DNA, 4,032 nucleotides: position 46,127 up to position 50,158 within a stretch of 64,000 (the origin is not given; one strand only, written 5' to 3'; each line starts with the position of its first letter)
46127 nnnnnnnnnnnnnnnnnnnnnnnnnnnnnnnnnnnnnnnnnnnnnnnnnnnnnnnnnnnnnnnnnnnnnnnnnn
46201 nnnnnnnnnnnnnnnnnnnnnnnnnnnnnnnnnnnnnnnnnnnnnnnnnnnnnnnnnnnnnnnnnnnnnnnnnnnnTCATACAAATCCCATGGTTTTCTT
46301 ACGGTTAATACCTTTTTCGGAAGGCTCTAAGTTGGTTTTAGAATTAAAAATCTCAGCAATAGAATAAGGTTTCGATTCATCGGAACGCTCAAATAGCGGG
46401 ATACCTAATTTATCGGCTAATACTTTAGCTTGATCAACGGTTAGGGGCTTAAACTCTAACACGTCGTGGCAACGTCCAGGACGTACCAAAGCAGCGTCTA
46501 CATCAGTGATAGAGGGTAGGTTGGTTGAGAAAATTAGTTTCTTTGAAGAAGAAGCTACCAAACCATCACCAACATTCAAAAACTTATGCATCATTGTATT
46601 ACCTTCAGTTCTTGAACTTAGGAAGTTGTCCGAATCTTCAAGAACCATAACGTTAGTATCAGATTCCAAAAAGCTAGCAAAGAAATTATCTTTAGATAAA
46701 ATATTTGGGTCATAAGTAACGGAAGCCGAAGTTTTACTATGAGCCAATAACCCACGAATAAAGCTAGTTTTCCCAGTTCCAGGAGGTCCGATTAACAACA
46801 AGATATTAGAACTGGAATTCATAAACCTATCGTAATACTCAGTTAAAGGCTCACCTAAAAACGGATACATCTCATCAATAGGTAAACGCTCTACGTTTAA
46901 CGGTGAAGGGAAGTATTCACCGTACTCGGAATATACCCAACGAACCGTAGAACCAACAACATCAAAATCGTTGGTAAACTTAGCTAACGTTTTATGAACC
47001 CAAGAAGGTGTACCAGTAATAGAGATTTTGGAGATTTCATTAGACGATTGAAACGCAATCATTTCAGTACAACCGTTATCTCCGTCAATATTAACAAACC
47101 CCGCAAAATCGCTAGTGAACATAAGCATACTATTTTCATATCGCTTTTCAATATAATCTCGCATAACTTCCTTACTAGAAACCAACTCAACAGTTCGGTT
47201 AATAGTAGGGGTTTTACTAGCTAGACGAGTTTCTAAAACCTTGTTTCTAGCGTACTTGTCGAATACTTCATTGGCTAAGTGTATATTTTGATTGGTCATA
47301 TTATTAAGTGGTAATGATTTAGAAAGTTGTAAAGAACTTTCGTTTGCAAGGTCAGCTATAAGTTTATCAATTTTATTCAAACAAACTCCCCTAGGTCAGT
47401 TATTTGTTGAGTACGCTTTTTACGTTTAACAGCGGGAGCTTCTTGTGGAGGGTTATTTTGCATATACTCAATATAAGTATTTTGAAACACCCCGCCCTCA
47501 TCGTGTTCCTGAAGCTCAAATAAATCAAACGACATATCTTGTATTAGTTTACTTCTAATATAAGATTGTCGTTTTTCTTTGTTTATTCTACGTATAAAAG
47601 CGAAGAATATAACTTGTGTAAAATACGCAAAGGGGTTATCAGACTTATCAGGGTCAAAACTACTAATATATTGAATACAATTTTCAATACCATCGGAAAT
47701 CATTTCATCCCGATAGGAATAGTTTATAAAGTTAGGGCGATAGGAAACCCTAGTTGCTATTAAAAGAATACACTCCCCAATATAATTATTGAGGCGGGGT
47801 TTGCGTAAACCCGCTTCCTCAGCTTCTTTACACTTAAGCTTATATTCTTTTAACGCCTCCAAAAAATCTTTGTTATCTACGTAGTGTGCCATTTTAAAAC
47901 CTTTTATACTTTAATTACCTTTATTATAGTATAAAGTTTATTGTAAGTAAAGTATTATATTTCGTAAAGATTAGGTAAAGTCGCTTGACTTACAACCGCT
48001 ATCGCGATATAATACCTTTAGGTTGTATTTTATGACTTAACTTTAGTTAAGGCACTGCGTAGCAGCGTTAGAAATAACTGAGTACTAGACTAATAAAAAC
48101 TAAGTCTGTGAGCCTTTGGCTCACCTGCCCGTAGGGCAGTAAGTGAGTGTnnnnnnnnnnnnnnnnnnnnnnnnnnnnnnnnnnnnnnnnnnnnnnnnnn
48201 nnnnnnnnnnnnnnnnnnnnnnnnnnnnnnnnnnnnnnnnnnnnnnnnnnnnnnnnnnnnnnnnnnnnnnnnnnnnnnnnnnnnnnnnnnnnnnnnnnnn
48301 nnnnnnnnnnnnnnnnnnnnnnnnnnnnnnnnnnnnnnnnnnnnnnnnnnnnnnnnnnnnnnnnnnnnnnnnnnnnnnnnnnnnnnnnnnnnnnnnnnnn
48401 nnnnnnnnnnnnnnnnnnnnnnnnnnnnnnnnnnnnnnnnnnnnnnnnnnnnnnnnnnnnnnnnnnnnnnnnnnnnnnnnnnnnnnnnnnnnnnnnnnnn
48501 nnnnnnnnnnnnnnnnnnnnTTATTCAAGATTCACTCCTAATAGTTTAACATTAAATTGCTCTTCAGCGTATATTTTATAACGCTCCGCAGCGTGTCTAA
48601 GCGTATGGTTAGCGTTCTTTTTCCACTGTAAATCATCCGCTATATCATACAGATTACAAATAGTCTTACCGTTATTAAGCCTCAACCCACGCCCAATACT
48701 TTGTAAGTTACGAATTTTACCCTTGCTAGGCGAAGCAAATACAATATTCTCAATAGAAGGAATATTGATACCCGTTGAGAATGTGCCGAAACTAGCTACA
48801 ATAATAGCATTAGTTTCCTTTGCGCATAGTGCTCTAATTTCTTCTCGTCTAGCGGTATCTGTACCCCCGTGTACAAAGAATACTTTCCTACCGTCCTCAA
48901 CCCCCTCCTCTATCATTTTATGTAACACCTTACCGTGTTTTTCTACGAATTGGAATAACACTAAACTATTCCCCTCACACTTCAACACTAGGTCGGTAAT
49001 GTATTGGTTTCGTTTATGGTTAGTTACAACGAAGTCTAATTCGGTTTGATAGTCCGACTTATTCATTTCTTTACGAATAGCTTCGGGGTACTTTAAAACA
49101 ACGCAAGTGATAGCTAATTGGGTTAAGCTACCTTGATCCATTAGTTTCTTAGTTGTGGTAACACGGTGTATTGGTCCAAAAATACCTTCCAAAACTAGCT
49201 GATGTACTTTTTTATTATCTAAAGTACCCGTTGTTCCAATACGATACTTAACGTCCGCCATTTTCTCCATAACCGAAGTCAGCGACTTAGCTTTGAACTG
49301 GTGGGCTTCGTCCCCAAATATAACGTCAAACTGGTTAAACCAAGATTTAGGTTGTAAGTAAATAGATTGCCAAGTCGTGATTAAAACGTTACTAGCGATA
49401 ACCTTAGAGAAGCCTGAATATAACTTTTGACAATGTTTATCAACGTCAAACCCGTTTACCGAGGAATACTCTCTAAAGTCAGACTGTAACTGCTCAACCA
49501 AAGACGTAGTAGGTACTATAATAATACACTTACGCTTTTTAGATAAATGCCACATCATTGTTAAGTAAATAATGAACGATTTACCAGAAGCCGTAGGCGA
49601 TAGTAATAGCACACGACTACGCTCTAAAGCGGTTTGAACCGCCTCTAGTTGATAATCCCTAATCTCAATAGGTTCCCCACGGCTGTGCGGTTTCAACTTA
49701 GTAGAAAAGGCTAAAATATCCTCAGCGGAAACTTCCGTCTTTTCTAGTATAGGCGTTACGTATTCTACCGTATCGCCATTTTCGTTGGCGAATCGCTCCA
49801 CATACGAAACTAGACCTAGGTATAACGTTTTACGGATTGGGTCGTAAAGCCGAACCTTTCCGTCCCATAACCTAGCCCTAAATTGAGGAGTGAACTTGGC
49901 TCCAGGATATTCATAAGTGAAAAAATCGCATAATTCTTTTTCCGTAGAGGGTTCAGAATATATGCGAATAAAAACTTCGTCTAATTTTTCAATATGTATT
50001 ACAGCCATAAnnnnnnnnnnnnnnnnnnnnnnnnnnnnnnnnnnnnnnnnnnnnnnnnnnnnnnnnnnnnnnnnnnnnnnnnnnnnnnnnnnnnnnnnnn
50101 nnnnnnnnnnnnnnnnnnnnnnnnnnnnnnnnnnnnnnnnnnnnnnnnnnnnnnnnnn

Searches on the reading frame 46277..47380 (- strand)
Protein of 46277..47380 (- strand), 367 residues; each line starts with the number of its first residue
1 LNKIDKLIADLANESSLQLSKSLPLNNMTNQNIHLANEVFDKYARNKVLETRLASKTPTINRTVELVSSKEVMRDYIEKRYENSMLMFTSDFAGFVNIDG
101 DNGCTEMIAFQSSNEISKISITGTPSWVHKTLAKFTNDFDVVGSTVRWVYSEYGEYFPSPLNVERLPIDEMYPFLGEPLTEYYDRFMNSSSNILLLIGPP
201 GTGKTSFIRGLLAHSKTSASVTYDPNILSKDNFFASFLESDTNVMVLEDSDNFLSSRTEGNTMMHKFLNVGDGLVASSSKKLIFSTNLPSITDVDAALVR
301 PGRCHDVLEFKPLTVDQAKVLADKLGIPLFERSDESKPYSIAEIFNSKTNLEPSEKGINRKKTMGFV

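Call 73: search_protein_families(library=pfam, proteins=[window:46277-47380:-], max_evalue=0.01)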
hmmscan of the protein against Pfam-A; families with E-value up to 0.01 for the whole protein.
window:46277-47380:- (367 aa): 13 families
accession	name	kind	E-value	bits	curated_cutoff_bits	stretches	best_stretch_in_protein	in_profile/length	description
PF00004.35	AAA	-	1.3e-09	39.1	21.2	1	194-310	1-129/131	ATPase family associated with various cellular activities (AAA)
PF13191.12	AAA_16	-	7.3e-06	27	32.6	1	179-239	12-84/167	AAA ATPase domain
PF13086.12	AAA_11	-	5.7e-05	23.4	27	1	186-228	12-56/257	AAA domain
PF13245.12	AAA_19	-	0.00073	20.2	25.1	1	189-221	9-41/134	AAA domain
PF03215.21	Rad17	-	0.00081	19.8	23.8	1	189-295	43-148/186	Rad17 P-loop domain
PF20720.3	nSTAND3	-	0.0023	18.1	27.2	1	190-286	16-110/155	Novel STAND NTPase 3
PF24389.1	ORC-CDC6-like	-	0.0023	17.2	27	1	181-243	24-83/571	ORC-CDC6-like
PF13401.12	AAA_22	-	0.0027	18.4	27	1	190-216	4-30/130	AAA domain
PF00448.28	SRP54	-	0.0057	16.7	22.7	0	192-233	2-40/196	SRP54-type protein, GTPase domain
PF13671.12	AAA_33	-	0.006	17.3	27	0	194-235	2-35/143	AAA domain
PF07728.20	AAA_5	-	0.0073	16.7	22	0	194-216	2-24/139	AAA domain (dynein-related subfamily)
PF13604.12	AAA_30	-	0.0075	16.5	27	0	183-216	10-43/191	AAA domain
PF12775.13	AAA_7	-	0.0098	15.9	25.8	0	188-219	30-61/181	P-loop containing dynein motor region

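Call 74: search_protein_families(library=phrogs, proteins=[window:46277-47380:-], max_evalue=0.001)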
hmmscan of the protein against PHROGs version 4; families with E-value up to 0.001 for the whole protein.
window:46277-47380:- (367 aa): 9 families
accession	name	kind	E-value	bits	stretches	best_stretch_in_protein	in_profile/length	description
phrog_14322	-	unknown function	2.2e-59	202.7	1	165-366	200-397/398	-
phrog_35110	-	unknown function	1.2e-25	91.2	2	242-344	333-434/455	-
phrog_37885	-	unknown function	2.6e-14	54.4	1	168-298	41-173/176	-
phrog_33861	-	unknown function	7.5e-14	52.3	1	244-358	285-397/407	-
phrog_11907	-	other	1.1e-11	45.6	1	221-328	228-343/400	ATPase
phrog_7485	-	unknown function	1.2e-11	45.2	1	194-317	230-366/430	-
phrog_9172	-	unknown function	6.3e-06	26.3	1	192-342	108-273/509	-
phrog_10440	-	unknown function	8.9e-06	25.4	1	194-312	235-353/483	-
phrog_3757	-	unknown function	4e-05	24.2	0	189-207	124-142/367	-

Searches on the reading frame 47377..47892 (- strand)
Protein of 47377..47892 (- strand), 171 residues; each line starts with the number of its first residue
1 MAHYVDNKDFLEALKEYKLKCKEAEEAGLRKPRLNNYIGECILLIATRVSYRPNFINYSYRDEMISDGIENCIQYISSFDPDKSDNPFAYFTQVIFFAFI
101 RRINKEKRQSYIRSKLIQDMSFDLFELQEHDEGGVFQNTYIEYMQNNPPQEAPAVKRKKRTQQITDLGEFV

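Call 19: find_related_loci(query=window:47377-47892:-, collection=viral_contigs, flank=4000)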
Query window:47377-47892:- (171 aa) in viral_contigs; peptide patterns used: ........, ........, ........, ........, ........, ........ (x = any residue, [..] = any of these).
599 stretches matched a pattern (row limit reached: there are more); 597 encode a relative of the query (tblastn E <= 1e-3); the best 80 are kept; 80 distinct loci.
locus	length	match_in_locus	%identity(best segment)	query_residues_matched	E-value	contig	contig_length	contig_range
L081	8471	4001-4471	68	1-157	7e-72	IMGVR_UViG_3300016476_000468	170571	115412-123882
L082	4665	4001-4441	72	1-147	2e-71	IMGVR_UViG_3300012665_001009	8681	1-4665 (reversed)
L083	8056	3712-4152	72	1-147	4e-71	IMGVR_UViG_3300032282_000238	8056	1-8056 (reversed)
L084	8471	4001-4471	67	1-157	1e-70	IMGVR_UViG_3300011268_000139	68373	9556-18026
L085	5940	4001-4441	71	1-147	1e-70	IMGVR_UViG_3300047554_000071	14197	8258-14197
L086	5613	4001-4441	71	1-147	7e-71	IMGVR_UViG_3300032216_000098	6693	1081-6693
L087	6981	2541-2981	72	1-147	2e-70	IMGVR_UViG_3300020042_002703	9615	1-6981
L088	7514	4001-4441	72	1-147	2e-70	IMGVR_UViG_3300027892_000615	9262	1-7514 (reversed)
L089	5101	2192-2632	72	1-147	2e-70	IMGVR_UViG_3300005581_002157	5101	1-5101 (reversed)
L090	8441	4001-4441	72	1-147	2e-70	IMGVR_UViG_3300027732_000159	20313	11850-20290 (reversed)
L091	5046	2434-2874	72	1-147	2e-70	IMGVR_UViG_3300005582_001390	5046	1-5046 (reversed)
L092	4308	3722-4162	72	1-147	2e-70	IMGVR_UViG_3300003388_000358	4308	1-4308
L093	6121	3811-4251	71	1-147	5e-70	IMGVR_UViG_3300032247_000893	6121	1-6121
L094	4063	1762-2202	69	1-147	3e-70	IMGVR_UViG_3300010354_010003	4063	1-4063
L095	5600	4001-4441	71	1-147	4e-70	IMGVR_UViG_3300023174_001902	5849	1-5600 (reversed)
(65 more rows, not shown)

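Call 73: search_protein_families(library=pfam, proteins=[window:47377-47892:-], max_evalue=0.01)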
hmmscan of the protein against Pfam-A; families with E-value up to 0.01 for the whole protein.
window:47377-47892:- (171 aa): 1 family
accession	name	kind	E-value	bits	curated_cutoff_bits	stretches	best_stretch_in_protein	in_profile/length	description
PF04542.20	Sigma70_r2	-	0.0026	18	24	1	60-108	22-70/71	Sigma-70 region 2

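Call 92: search_dna_similar(query=window:47377-47892:-, collection=phages, mode=protein, max_rows=30)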
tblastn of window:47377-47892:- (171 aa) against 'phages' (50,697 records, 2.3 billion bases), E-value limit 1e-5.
Records with a match: 2421; places in all: 2423; records where one place covers at least 80% of the query: 399.
Best place of each record, by identity: 60-80% 177; <60% 2244.
By first word of the organism name: Escherichia 663; Synechococcus 377; Klebsiella 321; Salmonella 203; Vibrio 121; Shigella 89; Acinetobacter 69; Cyanophage 61; Aeromonas 60; Enterobacter 59; and 51 more.
By host as written in the record: - 452; Escherichia coli 278; Klebsiella pneumoniae 109; Synechococcus 107; Synechococcus sp. 38; Escherichia coli O157:H7 38; Salmonella enterica 30; Synechococcus sp. WH7803 28; and 522 more.
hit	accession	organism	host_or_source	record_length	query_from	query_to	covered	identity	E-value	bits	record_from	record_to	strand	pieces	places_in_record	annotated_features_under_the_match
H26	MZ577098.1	Methylophilales phage Melnitz-3 EXVC039M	Methylophilales_sp._H5P1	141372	2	150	87%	59.6%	1e-55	193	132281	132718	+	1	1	sigma factor late transcription protein | hypothetical protein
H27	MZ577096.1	Methylophilales phage Melnitz-2 EXVC040M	Methylophilales_sp._H5P1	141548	2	150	87%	59.6%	1e-55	193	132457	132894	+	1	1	sigma factor late transcription protein | hypothetical protein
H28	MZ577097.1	Methylophilales phage Melnitz EXVC044M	Methylophilales_sp._H5P1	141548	2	150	87%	59.6%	1e-55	193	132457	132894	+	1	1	sigma factor late transcription protein | hypothetical protein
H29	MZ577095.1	Methylophilales phage Melnitz-1 EXVC043M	Methylophilales_sp._H5P1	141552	2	150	87%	59.6%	1e-55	193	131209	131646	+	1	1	sigma factor late transcription protein | hypothetical protein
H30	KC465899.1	Pelagibacter phage HTVC008M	Candidatus Pelagibacter ubique HTCC1062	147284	3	147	85%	57.9%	1e-50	179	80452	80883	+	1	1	sigma factor for late transcription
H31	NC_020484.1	Pelagibacter phage HTVC008M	Candidatus Pelagibacter ubique HTCC1062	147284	3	147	85%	57.9%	1e-50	179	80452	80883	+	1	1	late sigma transcription factor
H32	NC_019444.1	Synechococcus phage S-MbCM6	-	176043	3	134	77%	60.9%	1e-45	165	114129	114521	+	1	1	late sigma transcription factor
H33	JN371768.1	Synechococcus phage S-MbCM6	-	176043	3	134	77%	60.9%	1e-45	165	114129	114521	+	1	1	gp55 late sigma factor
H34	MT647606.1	Pelagibacter phage Mosig EXVC030M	Candidatus Pelagibacter ubique HTCC1062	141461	3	154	89%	52.6%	8e-46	165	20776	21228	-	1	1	putative sigma factor for late transcription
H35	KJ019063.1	Synechococcus phage S-MbCM6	-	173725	3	134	77%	60.1%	2e-45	164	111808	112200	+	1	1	late transcription sigma factor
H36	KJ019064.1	Synechococcus phage S-MbCM6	-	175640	3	134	77%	60.1%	2e-45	164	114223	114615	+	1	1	late transcription sigma factor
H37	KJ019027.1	Synechococcus phage S-MbCM6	-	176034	3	134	77%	60.1%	2e-45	164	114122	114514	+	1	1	late transcription sigma factor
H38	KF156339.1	Synechococcus phage S-MbCM25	Synechococcus sp. WH7803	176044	3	134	77%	60.1%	2e-45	164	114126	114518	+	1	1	sigma factor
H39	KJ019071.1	Synechococcus phage ACG-2014g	-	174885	3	123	71%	65.3%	9e-50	176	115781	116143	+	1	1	late transcription sigma factor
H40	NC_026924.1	Synechococcus phage ACG-2014g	-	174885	3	123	71%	65.3%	9e-50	176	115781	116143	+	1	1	late transcription sigma factor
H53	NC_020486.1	Synechococcus phage S-RIM8 A.HR1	Synechococcus sp. WH7803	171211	3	123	71%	64.5%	1e-47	170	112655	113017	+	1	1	late sigma transcription factor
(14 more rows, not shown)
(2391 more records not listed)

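Call 93: get_annotated_region(hit=H28, flank=2500)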
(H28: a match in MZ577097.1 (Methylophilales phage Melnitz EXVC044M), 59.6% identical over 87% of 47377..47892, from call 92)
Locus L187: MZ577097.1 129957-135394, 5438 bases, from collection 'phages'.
description: Methylophilales phage Melnitz EXVC044M, complete genome.
organism: Methylophilales phage Melnitz EXVC044M (NCBI taxid 2832338)
taxonomy: Viruses; Duplodnaviria; Heunggongvirae; Uroviricota; Caudoviricetes; Kyanoviridae
host: Methylophilales_sp._H5P1; source: -; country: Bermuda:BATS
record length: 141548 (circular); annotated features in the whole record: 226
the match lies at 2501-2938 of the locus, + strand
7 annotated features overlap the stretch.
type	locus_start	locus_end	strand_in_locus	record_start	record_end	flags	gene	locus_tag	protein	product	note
CDS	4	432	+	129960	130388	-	-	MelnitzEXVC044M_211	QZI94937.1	recombination ssDNA binding protein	recombination ssDNA binding UvsY protein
CDS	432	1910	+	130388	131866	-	-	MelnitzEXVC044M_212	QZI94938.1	putative restriction enzyme subunit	-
CDS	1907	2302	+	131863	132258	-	-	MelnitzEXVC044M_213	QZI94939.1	hypothetical protein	-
CDS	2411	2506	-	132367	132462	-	-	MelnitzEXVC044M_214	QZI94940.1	hypothetical protein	-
CDS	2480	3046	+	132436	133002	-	-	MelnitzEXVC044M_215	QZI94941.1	sigma factor late transcription protein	-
CDS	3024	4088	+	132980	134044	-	-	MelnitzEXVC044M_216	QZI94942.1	calcineurin-like phosphoesterase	-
CDS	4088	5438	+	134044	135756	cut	-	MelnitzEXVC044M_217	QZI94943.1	RecF/RecN/SMC N terminal domain protein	-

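Call 94: get_annotated_region(hit=H31, flank=2500)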
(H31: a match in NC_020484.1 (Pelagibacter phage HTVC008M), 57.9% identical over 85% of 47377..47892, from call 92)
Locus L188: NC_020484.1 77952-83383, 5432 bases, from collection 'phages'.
description: Pelagibacter phage HTVC008M, complete genome.
organism: Pelagibacter phage HTVC008M (NCBI taxid 1283076)
taxonomy: Viruses; Duplodnaviria; Heunggongvirae; Uroviricota; Caudoviricetes; Kyanoviridae
host: Candidatus Pelagibacter ubique HTCC1062; source: -; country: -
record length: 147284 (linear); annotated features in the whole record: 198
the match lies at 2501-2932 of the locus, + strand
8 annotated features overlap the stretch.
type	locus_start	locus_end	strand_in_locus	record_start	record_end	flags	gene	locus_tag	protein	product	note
CDS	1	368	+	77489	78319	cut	-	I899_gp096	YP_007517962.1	hypothetical protein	-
CDS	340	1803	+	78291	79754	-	-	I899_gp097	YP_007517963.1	DNA helicase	-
CDS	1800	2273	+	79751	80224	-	-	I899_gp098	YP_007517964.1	hypothetical protein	-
CDS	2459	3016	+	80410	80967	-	-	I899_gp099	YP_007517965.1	late sigma transcription factor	-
CDS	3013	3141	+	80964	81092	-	-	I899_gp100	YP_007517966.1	hypothetical protein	-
CDS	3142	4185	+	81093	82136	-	-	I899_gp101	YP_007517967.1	recombination endonuclease subunit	-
CDS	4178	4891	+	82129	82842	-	-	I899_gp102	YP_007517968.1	2OG-Fe(II) oxygenase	-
CDS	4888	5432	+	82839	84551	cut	-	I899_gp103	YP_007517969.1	SbcC-like subunit of palindrome specific endonuclease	-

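Call 95: get_annotated_region(hit=H53, flank=2500)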
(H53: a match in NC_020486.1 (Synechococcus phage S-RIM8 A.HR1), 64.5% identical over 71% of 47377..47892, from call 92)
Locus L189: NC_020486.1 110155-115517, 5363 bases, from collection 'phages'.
description: Synechococcus phage S-RIM8 A.HR1, complete genome.
organism: Synechococcus phage S-RIM8 A.HR1 (NCBI taxid 869724)
taxonomy: Viruses; Duplodnaviria; Heunggongvirae; Uroviricota; Caudoviricetes; Kyanoviridae; Neptunevirus; Neptunevirus srim18
host: Synechococcus sp. WH7803; source: chemostat; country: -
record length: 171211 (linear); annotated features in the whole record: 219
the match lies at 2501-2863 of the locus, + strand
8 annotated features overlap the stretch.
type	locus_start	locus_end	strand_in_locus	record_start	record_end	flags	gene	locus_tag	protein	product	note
CDS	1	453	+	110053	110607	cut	-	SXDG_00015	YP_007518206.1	2OG-Fe(II) oxygenase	-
CDS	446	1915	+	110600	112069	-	-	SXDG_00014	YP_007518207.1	DNA helicase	-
CDS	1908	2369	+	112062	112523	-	-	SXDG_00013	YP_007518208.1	methylamine utilization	-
CDS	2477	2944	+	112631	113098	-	-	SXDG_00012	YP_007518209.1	late sigma transcription factor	-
CDS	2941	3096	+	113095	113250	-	-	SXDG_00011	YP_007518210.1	hypothetical protein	-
CDS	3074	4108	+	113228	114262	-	-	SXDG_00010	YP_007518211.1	SbcD-like subunit of palindrome specific endonuclease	-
CDS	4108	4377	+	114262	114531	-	-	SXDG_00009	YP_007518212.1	gp147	-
CDS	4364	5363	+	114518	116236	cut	-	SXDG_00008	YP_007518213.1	SbcC-like subunit of palindrome specific endonuclease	-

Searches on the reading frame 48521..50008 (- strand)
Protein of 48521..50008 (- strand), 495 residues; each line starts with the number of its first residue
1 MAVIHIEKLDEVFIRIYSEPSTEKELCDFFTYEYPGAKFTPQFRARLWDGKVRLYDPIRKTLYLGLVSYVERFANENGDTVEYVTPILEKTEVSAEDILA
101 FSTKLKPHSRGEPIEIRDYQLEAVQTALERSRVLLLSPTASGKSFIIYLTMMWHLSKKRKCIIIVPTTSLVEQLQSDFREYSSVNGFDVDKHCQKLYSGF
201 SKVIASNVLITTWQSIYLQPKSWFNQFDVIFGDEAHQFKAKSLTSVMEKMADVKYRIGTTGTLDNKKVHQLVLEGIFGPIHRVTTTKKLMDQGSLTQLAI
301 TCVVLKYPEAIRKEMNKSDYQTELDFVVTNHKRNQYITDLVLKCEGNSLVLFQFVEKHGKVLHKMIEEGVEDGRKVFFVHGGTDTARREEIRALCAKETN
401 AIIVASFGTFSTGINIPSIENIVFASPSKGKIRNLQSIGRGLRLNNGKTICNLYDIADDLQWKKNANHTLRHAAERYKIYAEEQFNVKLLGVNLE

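Call 73: search_protein_families(library=pfam, proteins=[window:48521-50008:-], max_evalue=0.01)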
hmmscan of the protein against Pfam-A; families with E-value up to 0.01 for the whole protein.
window:48521-50008:- (495 aa): 7 families
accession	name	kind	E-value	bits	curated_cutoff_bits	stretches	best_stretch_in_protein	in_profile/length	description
PF04851.21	ResIII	-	3.7e-21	76.1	22.5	1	114-263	2-162/164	Type III restriction enzyme, res subunit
PF00270.35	DEAD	-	4.1e-17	62.9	26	1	118-268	2-164/167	DEAD/DEAH box helicase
PF21241.2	UvsW_N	-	1.6e-11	44.9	25.3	1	9-79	7-76/81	DNA helicase UvsW, N-terminal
PF00271.37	Helicase_C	-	2.4e-09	37.8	23.5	1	336-444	5-109/110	Helicase conserved C-terminal domain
PF18766.7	SWI2_SNF2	-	4.1e-06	27.1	26.7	1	138-269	26-161/221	SWI2/SNF2 ATPase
PF00176.29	SNF2-rel_dom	-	0.0012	18.4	24.9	1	147-262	36-162/290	SNF2-related domain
PF13307.12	Helicase_C_2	-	0.0017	18.8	25.3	0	338-417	2-81/170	Helicase C-terminal domain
